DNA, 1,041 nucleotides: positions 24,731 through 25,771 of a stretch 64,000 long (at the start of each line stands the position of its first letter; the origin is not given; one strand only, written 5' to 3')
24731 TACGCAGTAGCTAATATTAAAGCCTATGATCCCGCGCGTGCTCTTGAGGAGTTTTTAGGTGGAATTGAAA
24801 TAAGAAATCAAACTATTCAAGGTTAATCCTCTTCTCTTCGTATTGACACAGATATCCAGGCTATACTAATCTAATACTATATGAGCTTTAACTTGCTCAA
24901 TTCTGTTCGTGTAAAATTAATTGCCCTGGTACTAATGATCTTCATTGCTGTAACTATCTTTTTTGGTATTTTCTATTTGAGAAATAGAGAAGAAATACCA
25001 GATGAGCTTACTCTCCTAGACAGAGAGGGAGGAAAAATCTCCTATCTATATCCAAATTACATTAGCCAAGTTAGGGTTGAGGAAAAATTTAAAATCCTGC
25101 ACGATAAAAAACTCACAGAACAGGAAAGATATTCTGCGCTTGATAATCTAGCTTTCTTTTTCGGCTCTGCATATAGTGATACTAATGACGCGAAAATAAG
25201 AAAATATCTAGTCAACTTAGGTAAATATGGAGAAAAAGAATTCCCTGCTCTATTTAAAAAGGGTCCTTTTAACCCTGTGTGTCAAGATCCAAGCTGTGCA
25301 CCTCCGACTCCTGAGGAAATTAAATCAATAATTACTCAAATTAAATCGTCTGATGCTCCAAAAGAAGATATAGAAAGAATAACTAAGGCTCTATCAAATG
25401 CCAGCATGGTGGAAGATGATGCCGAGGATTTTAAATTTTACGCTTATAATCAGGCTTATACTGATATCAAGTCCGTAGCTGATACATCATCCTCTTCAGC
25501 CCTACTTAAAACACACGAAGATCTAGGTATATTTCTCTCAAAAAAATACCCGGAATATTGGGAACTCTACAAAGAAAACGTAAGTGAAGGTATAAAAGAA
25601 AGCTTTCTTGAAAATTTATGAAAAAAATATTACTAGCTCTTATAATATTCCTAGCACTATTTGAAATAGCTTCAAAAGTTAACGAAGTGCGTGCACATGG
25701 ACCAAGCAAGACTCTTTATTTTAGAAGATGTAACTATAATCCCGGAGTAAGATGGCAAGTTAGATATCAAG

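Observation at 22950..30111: Co-directional five-gene surface-protein cluster: three GC-rich anchored hypotheticals, a 1354-aa SdrD/CnaB-repeat protein with C39-like peptidase domain, and a small membrane protein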

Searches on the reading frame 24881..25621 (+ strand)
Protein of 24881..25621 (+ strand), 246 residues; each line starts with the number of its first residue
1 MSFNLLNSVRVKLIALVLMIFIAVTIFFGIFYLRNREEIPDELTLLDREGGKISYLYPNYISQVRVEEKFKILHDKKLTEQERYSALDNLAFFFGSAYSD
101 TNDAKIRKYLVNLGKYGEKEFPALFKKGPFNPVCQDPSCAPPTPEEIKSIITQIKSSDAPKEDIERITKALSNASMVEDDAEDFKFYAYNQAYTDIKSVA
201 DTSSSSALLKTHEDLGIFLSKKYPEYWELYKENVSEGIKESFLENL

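Call 4: search_protein_families(library=pfam, proteins=[window:24881-25621:+], max_evalue=0.1)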
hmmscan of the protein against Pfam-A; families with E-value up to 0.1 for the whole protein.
window:24881-25621:+ (246 aa): 1 family
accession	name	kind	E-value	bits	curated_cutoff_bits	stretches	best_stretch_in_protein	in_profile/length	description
PF11829.13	DUF3349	-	0.035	15.3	28.3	1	141-174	55-88/94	Protein of unknown function (DUF3349)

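Call 5: search_protein_families(library=ncbifam, proteins=[window:24881-25621:+], max_evalue=0.1)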
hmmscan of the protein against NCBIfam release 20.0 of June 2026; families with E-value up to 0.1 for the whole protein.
window:24881-25621:+ (246 aa): 0 families

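Call 21: find_related_loci(query=A1, collection=genome_contigs, flank=10000)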
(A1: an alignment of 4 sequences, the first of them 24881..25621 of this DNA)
Query A1 (246 aa) in genome_contigs; peptide patterns used: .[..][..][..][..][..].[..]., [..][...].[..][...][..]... (x = any residue, [..] = any of these).
157 stretches matched a pattern; 2 encode a relative of the query (tblastn E <= 1e-3); 2 distinct loci.
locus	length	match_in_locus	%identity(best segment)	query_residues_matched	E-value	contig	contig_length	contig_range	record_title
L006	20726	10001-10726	64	1-241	7e-100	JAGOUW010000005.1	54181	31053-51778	MAG: Candidatus Levyibacteriota bacterium isolate Gw_Eff_bin_531 Gw_Eff_921_length_54181_cov_10.020813, whole genome sho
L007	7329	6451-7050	72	41-240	1e-95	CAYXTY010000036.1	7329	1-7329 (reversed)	MAG TPA_asm: uncultured Gammaproteobacteria bacterium isolate SRP286056_co1_91 genome assembly, contig: NODE_13888_lengt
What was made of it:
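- Tried and rejected: The GTDB genome scan with g3 returned only two loci, so the cluster is confined to a narrow clade (call 21).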

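Call 80: search_solved_structures(query=A1, max_evalue=10)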
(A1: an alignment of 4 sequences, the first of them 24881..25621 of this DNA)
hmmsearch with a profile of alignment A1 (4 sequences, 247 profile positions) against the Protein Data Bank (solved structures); distinct sequences matched with E-value up to 10: 2.
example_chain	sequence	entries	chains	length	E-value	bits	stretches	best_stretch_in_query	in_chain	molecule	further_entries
6s3k_B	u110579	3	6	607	0.08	15.8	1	2-55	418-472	APC family permease | Potassium transporter KimA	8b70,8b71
9wrf_A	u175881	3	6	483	1.6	11.6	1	98-155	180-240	Broad substrate specificity amino-acid racemase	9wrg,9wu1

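Call 92: search_protein_families(library=padloc, proteins=[window:24881-25621:+], max_evalue=0.01)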
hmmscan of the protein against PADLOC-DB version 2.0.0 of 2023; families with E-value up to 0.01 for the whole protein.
window:24881-25621:+ (246 aa): 0 families

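Call 93: search_protein_families(library=phrogs, proteins=[window:24881-25621:+], max_evalue=0.01)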
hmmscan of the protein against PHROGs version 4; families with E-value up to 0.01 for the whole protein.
window:24881-25621:+ (246 aa): 0 families
